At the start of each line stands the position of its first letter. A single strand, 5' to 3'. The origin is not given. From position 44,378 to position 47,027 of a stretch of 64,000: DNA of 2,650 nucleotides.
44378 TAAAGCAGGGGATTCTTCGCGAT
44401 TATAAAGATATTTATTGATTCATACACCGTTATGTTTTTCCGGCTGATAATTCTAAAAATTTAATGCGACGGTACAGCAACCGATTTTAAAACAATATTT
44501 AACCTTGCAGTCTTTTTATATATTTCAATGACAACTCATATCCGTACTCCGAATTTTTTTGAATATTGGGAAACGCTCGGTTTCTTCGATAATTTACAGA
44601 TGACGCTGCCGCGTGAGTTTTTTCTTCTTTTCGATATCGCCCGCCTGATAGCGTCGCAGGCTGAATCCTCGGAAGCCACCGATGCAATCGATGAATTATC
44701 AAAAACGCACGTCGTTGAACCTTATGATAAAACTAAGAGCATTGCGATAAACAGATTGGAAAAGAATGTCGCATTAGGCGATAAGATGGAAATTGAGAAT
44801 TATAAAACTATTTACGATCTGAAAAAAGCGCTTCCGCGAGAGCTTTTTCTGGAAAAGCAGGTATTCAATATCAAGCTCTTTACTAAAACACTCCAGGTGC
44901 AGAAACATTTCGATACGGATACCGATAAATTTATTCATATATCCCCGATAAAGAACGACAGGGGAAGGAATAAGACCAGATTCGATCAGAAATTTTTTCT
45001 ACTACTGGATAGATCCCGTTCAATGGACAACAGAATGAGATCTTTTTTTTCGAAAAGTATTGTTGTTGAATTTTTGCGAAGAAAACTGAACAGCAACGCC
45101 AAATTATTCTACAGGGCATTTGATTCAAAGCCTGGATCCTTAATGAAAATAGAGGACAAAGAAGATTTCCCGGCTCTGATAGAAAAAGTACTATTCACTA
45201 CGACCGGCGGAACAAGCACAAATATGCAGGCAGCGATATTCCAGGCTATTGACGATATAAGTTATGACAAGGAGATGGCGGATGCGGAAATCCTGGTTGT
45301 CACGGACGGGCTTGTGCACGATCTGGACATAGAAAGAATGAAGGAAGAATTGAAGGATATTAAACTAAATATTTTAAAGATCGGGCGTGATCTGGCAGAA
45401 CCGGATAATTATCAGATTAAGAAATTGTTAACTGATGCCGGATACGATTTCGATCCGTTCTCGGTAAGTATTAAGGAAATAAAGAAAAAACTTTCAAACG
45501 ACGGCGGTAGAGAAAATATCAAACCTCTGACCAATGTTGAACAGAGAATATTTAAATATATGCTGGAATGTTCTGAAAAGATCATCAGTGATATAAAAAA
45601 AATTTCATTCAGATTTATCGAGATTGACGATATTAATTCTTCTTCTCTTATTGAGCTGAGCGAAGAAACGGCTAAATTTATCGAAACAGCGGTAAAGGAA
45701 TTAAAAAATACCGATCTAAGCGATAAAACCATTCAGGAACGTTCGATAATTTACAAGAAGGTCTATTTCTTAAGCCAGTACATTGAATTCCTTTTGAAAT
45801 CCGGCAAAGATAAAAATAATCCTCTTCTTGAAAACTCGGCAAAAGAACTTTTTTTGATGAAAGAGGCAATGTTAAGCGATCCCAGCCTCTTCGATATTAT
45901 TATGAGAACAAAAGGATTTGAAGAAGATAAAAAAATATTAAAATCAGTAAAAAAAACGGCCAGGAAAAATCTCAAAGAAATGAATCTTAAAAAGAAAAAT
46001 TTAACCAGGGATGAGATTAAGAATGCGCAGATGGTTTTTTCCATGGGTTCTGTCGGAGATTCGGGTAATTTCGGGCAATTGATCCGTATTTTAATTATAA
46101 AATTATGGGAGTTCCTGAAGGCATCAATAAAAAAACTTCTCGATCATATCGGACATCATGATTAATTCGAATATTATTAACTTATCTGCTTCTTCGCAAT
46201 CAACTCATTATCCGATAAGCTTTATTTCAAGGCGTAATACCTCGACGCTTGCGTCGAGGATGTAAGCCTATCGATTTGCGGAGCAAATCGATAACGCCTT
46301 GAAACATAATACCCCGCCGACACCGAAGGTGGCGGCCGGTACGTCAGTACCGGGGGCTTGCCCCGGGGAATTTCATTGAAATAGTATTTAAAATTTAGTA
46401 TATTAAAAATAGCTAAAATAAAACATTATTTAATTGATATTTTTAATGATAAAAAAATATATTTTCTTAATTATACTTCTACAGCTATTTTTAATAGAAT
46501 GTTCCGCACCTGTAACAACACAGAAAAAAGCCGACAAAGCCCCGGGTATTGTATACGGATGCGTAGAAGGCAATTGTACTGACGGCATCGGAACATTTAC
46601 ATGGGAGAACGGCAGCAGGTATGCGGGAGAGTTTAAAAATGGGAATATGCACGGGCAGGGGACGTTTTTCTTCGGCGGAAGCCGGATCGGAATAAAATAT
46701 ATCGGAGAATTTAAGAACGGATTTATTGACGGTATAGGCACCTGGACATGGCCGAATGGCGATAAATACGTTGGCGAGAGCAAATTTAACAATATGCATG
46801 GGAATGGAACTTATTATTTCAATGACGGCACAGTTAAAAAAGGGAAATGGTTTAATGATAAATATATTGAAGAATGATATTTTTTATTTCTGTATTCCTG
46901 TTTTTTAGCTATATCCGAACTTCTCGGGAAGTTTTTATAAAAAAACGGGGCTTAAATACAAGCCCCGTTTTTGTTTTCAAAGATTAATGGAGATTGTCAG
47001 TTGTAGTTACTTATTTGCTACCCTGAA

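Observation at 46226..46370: GC-rich multi-hairpin element between the VWA gene and the MORN gene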

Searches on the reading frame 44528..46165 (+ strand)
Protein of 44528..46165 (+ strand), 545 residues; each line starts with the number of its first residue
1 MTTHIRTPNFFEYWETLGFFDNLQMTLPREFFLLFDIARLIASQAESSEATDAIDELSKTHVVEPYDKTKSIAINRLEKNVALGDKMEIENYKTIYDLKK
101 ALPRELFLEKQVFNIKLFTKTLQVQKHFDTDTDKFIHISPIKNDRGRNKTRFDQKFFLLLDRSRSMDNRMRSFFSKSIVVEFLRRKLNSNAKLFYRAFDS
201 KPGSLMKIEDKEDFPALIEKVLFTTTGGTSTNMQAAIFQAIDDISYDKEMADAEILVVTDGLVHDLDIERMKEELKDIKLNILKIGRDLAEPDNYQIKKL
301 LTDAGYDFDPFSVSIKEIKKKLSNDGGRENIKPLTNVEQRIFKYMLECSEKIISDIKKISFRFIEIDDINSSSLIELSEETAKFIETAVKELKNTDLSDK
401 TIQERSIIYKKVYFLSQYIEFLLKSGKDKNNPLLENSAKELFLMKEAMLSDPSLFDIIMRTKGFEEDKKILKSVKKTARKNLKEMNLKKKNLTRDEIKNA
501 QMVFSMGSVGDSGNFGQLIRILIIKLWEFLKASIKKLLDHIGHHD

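Call 16: find_homologous_proteins(query=window:44528-46165:+)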
Query window:44528-46165:+ (545 aa): 258 proteins with E <= 0.001 among 8000 candidates; the best 120 are listed.
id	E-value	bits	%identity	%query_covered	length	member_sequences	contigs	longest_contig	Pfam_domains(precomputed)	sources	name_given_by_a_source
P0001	0.0e+0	1173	100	100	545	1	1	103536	-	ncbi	-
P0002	3.8e-283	958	81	100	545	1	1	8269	-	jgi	jgi:hypothetical protein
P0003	8.7e-273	924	78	100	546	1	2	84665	-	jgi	jgi:hypothetical protein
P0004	8.4e-272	920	78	99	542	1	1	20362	-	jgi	jgi:hypothetical protein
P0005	7.3e-251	851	74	99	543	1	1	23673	-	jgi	jgi:hypothetical protein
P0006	2.9e-250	849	74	99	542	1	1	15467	-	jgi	jgi:hypothetical protein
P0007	3.4e-247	839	73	98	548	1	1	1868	-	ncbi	-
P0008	6.5e-237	805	69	99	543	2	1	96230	-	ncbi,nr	ncbi:MAG: VWA domain-containing protein [Spirochaetes bacterium]|nr:VWA domain-containing protein [S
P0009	3.3e-215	734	62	100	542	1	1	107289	-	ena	-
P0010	1.0e-210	719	62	97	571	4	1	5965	-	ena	-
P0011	1.6e-202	692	62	93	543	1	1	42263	-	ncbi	-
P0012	1.1e-201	689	58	99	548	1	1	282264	-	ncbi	ncbi:MAG: hypothetical protein V1874_03785 [Spirochaetota bacterium]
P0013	1.1e-172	594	55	95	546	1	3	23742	-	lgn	-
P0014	5.7e-172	591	53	97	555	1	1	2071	-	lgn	-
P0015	9.9e-168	577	81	59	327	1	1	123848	-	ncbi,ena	-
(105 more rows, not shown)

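Call 17: find_encoding_contigs(protein=P0002, flank=4000, max_places=2)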
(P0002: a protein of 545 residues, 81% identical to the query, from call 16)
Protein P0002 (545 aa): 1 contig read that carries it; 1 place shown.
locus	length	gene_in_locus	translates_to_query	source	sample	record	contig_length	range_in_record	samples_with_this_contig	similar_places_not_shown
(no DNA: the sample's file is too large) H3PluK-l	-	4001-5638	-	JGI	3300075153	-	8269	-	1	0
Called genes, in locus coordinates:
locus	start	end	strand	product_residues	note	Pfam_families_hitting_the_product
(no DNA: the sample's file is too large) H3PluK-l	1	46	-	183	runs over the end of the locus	PF00857:Isochorismatase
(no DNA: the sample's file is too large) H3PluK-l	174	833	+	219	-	PF10719:ComFB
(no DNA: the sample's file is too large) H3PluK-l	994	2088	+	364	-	PF00989:PAS, PF13426:PAS_9 (weak), PF02518:HATPase_c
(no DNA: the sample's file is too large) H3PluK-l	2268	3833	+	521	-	PF20030:bpMoxR, PF07728:AAA_5, PF17868:AAA_lid_8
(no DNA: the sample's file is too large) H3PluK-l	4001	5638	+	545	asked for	-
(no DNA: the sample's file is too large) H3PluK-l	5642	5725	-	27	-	?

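Call 18: find_encoding_contigs(protein=P0003, flank=4000, max_places=2)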
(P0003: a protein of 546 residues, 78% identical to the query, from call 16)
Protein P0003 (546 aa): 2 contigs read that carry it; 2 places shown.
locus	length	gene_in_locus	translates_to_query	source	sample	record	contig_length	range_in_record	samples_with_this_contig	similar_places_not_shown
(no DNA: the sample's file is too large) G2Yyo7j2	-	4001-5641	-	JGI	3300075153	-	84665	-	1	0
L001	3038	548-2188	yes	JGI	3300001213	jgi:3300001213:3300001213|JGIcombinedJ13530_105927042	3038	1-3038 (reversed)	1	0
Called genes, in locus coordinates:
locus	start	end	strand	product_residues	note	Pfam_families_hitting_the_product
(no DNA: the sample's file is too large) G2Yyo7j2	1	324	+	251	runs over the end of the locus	PF13489:Methyltransf_23, PF13847:Methyltransf_31 (faint), PF08241:Methyltransf_11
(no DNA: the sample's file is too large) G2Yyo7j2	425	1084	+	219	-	PF10719:ComFB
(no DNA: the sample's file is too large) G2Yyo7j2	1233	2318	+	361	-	PF00989:PAS, PF08448:PAS_4 (weak), PF13426:PAS_9, PF02518:HATPase_c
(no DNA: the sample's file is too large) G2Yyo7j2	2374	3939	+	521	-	PF20030:bpMoxR, PF07728:AAA_5, PF17868:AAA_lid_8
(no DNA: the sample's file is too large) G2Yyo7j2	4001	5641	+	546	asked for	-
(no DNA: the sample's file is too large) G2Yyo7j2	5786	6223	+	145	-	PF02493:MORN (weak)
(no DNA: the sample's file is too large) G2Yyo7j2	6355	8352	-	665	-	PF16177:ACAS_N, PF00501:AMP-binding, PF13193:AMP-binding_C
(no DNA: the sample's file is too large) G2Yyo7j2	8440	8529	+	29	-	-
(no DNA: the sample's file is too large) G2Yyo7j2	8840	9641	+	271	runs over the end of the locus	-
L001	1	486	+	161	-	?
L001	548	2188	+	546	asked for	-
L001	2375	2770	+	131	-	PF02493:MORN (weak)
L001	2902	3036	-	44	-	?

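Call 19: find_encoding_contigs(protein=P0004, flank=4000, max_places=2)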
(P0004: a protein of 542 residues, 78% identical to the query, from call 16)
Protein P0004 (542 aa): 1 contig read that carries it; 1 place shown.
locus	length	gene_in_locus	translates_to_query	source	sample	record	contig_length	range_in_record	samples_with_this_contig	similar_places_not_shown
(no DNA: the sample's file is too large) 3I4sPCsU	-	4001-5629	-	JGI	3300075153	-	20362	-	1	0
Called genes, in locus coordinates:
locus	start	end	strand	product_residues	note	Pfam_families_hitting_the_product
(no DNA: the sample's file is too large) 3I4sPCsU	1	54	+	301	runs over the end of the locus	PF13489:Methyltransf_23, PF08241:Methyltransf_11, PF08242:Methyltransf_12 (faint), PF13649:Methyltransf_25 (weak)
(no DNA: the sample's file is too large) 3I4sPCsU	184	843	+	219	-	PF10719:ComFB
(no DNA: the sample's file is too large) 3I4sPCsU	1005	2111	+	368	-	PF00989:PAS, PF13426:PAS_9, PF02518:HATPase_c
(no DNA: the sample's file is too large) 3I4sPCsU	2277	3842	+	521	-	PF20030:bpMoxR, PF07728:AAA_5, PF17868:AAA_lid_8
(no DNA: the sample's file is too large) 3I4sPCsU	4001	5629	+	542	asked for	-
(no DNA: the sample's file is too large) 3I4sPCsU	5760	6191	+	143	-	PF02493:MORN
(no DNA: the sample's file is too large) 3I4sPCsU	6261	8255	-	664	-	PF16177:ACAS_N, PF00501:AMP-binding, PF13193:AMP-binding_C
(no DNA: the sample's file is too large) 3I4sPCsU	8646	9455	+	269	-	-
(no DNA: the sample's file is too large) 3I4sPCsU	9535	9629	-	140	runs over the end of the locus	PF12276:DUF3617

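Call 20: find_encoding_contigs(protein=P0005, flank=4000, max_places=2)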
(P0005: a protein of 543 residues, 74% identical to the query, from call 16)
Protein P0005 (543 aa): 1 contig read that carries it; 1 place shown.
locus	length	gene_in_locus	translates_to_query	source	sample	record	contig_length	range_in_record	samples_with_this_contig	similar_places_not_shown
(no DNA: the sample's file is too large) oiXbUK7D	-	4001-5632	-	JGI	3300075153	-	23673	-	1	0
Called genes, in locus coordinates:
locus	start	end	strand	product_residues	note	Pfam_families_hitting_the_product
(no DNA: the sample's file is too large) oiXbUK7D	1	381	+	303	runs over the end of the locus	PF13489:Methyltransf_23, PF13847:Methyltransf_31, PF08241:Methyltransf_11, PF08242:Methyltransf_12 (weak), PF13649:Methyltransf_25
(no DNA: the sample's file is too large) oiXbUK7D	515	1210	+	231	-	PF10719:ComFB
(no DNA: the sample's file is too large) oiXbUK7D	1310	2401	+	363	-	PF00989:PAS (weak), PF00512:HisKA (faint), PF02518:HATPase_c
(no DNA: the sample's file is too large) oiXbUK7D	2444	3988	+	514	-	PF20030:bpMoxR, PF07728:AAA_5, PF17868:AAA_lid_8 (weak)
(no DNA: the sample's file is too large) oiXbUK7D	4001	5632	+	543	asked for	-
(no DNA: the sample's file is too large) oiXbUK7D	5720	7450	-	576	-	?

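Call 22: find_encoding_contigs(protein=P0001, flank=10000, max_places=2)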
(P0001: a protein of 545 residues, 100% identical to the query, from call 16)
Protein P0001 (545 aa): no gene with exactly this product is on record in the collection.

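Call 23: find_encoding_contigs(protein=P0008, flank=4000, max_places=2)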
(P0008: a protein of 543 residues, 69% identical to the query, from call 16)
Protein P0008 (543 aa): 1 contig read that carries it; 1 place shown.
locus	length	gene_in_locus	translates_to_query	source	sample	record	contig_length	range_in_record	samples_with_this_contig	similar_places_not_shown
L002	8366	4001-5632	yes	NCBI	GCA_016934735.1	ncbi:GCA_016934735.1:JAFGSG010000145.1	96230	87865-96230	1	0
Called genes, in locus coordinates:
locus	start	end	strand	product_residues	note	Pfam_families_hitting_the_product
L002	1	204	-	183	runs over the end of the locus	PF00857:Isochorismatase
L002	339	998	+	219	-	PF10719:ComFB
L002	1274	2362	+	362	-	PF00989:PAS (weak), PF02518:HATPase_c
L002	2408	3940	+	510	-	PF20030:bpMoxR, PF07728:AAA_5, PF17868:AAA_lid_8 (weak)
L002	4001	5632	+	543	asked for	-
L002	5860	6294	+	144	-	PF02493:MORN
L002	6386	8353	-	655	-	PF16177:ACAS_N, PF00501:AMP-binding, PF13193:AMP-binding_C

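Call 24: find_encoding_contigs(protein=P0006, flank=4000, max_places=2)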
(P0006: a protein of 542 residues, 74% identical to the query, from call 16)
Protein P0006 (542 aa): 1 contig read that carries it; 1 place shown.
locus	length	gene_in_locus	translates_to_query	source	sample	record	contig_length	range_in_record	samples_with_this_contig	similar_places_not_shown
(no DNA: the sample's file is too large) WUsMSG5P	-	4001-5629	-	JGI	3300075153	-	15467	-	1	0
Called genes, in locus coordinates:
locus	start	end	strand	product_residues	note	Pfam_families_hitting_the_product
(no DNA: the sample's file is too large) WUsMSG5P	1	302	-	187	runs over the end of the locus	PF00857:Isochorismatase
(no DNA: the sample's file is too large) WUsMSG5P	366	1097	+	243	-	PF10719:ComFB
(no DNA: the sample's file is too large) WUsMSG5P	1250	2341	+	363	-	PF00989:PAS (weak), PF02518:HATPase_c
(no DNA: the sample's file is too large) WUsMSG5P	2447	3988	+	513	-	PF20030:bpMoxR, PF07728:AAA_5, PF17868:AAA_lid_8 (weak)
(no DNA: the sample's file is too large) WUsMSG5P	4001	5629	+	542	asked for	-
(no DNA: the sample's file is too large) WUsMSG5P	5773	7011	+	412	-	PF07690:MFS_1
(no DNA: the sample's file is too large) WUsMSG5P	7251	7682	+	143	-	PF02493:MORN (weak)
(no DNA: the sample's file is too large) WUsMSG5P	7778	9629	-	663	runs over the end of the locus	PF16177:ACAS_N, PF00501:AMP-binding, PF13193:AMP-binding_C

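Call 46: find_encoding_contigs(protein=P0015, flank=10000, max_places=2)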
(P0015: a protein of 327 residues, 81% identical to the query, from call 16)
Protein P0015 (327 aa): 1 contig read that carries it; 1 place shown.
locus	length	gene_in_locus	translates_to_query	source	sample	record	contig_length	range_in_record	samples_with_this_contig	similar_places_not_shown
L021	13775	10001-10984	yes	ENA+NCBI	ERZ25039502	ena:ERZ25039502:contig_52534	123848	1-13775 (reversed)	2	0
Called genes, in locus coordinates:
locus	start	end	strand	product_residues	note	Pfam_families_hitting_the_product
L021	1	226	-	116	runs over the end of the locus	PF02913:FAD-oxidase_C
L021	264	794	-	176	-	PF02913:FAD-oxidase_C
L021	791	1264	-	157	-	PF01565:FAD_binding_4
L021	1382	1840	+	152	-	PF00730:HhH-GPD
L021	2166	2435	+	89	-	PF00072:Response_reg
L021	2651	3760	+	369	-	PF00989:PAS (weak), PF13188:PAS_8 (faint), PF13426:PAS_9 (weak), PF00990:GGDEF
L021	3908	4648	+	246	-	PF03372:Exo_endo_phos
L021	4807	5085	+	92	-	PF13847:Methyltransf_31 (weak), PF08241:Methyltransf_11 (weak), PF13649:Methyltransf_25 (weak)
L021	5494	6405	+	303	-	PF13489:Methyltransf_23, PF13847:Methyltransf_31, PF08241:Methyltransf_11, PF08242:Methyltransf_12 (weak), PF13649:Methyltransf_25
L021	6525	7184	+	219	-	PF10719:ComFB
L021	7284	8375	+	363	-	PF00989:PAS, PF13426:PAS_9 (weak), PF00512:HisKA (faint), PF02518:HATPase_c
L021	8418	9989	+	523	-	PF20030:bpMoxR, PF07728:AAA_5, PF17868:AAA_lid_8 (weak)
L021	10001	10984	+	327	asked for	-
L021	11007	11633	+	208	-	-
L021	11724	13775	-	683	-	?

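Call 69: search_protein_families(library=pfam, proteins=[window:44528-46165:+], max_evalue=0.0001)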
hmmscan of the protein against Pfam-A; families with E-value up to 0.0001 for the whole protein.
window:44528-46165:+ (545 aa): 0 families

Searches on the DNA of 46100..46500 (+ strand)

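Call 7: search_rna_families(source=window, start=46100, end=46500, threshold=evalue, max_evalue=10, show_alignments=3)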
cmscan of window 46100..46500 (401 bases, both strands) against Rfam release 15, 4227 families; matches with E-value up to 10: 5.
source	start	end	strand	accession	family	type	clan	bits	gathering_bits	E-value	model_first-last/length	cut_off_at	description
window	46350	46440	-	RF02593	NsiR8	Gene; sRNA;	-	21.3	61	0.098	1-172/172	no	Nitrogen stress-induced RNA 8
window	46304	46471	-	RF01470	rli38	Gene; sRNA;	-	18.9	49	3.3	1-150/150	no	Listeria sRNA rli38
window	46302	46471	-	RF01254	snR34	Gene; snRNA; snoRNA; HACA-box;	CL00042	18.3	39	3.6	1-206/206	no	Small nucleolar RNA snR34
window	46103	46155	+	RF02289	TtnuCD13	Gene; snRNA; snoRNA; CD-box;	-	15.6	75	6.6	1-63/63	no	Tetrahymena snoRNA TtnuCD13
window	46288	46467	-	RF02577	tsr24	Gene; sRNA;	-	12.8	50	1.5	1-238/238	no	S. aureus tsr24 small RNA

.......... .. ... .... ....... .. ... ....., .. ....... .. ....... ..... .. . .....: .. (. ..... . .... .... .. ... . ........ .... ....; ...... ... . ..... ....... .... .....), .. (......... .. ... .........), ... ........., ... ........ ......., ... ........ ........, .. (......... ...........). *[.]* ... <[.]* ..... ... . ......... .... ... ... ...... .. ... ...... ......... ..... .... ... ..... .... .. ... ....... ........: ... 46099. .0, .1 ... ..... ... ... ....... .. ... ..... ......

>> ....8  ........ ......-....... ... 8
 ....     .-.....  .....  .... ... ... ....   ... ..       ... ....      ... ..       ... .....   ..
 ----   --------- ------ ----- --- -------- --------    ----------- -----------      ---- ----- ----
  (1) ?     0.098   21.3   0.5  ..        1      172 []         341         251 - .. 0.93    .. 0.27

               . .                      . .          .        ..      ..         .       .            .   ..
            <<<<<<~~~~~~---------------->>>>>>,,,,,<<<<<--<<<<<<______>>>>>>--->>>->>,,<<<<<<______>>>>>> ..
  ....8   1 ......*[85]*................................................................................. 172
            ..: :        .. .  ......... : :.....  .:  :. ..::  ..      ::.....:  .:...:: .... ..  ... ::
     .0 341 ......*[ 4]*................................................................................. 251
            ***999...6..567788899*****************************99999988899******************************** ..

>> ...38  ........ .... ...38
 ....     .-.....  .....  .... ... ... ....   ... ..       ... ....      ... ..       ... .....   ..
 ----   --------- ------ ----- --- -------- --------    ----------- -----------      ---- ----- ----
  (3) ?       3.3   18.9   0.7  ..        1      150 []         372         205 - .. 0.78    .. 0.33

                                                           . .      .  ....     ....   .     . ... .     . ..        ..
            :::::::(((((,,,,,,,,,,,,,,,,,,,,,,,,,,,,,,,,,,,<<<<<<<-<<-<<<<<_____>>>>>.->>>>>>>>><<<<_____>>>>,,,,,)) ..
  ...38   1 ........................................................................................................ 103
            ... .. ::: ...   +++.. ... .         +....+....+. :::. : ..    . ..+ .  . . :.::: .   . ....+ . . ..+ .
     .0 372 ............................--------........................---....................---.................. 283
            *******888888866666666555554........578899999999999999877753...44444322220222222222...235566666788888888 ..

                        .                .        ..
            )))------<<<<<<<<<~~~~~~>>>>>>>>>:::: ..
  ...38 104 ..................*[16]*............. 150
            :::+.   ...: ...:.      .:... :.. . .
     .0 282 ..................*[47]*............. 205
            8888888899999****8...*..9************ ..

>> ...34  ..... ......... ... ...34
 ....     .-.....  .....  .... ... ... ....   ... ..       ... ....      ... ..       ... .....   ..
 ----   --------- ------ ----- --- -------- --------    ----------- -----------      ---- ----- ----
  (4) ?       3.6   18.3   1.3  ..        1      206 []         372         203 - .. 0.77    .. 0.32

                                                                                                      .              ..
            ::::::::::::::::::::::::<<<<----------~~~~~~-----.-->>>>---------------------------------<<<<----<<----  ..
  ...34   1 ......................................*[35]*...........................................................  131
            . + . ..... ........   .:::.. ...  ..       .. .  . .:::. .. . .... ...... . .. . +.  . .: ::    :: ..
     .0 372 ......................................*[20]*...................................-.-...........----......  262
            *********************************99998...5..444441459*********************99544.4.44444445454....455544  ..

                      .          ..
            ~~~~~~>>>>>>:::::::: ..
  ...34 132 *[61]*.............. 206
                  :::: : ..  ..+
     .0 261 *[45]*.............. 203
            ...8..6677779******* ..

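Call 43: search_dna_similar(query=window:46221-46377:+, collection=plasmids, mode=distant, max_evalue=0.01)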
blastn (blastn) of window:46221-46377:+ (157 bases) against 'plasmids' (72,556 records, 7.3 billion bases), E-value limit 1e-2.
No match.

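Call 44: search_dna_similar(query=window:46221-46377:+, collection=phages, mode=distant, max_evalue=0.01)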
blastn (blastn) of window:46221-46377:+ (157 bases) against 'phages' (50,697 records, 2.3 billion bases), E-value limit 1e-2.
No match.

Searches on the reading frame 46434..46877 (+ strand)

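Call 69: search_protein_families(library=pfam, proteins=[window:46434-46877:+], max_evalue=0.0001)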
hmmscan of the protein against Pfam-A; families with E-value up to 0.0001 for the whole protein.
window:46434-46877:+ (147 aa): 1 family
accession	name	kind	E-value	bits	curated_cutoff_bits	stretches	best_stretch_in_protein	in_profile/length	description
PF02493.26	MORN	-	5e-19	67.4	22.5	1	89-110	1-22/23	MORN repeat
